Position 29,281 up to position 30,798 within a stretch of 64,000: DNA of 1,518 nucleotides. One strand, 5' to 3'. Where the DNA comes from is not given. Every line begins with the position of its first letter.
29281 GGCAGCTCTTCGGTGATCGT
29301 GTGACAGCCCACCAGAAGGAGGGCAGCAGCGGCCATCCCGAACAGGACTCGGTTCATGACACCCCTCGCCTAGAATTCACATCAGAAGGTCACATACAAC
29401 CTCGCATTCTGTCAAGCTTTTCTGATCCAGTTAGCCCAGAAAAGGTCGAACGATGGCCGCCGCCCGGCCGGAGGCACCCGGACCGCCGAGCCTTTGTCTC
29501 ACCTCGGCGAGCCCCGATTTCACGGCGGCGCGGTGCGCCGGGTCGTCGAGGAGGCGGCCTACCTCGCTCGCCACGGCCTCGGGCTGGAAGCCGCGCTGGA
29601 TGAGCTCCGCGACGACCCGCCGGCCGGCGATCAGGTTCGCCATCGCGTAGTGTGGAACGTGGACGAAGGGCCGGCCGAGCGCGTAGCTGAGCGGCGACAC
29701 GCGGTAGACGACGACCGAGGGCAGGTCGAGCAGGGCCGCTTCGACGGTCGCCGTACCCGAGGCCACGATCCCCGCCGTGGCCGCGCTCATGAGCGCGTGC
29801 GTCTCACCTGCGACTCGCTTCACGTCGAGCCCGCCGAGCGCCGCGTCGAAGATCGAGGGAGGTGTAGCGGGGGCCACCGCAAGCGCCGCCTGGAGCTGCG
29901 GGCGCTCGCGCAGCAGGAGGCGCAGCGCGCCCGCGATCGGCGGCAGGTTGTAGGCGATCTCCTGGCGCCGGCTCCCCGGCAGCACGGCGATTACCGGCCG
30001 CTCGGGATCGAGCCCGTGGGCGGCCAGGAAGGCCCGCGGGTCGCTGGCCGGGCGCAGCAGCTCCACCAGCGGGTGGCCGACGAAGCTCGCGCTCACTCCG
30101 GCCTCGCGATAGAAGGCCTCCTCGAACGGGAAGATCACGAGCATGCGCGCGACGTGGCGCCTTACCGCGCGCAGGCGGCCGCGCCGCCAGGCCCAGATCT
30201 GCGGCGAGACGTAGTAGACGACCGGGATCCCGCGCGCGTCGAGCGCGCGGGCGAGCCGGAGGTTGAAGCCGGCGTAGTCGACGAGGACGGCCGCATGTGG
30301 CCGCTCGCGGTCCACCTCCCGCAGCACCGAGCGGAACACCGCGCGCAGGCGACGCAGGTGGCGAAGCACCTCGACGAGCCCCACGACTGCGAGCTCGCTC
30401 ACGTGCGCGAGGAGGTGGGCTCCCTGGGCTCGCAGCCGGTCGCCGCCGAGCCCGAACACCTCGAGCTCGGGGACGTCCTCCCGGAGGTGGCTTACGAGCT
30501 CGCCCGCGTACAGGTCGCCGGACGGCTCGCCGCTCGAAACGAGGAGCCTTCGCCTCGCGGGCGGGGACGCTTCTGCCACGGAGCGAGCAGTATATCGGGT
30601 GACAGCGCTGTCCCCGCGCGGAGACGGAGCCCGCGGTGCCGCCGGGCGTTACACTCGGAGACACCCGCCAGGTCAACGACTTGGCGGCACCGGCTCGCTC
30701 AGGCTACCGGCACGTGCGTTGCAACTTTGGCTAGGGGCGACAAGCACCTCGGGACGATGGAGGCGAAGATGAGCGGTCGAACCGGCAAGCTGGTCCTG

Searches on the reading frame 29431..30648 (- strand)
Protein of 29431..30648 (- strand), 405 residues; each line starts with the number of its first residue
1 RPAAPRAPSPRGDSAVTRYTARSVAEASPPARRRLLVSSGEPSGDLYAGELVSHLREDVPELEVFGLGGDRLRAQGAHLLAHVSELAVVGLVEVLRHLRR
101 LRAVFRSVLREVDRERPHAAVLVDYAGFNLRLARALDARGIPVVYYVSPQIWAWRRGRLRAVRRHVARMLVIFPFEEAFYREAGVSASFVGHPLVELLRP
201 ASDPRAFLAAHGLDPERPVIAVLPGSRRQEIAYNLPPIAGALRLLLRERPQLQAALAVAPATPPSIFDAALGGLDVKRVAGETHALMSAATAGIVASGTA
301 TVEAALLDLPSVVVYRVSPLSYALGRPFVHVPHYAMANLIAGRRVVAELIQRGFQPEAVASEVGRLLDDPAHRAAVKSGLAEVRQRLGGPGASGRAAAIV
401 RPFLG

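Call 69: search_protein_families(library=pfam, proteins=[window:29431-30648:-], max_evalue=0.00001)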
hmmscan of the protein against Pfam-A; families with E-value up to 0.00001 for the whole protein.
window:29431-30648:- (405 aa): 1 family
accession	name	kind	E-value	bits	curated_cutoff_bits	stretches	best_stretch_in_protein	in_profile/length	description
PF02684.21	LpxB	-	9.8e-87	291.7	22.6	1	36-370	2-342/374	Lipid-A-disaccharide synthetase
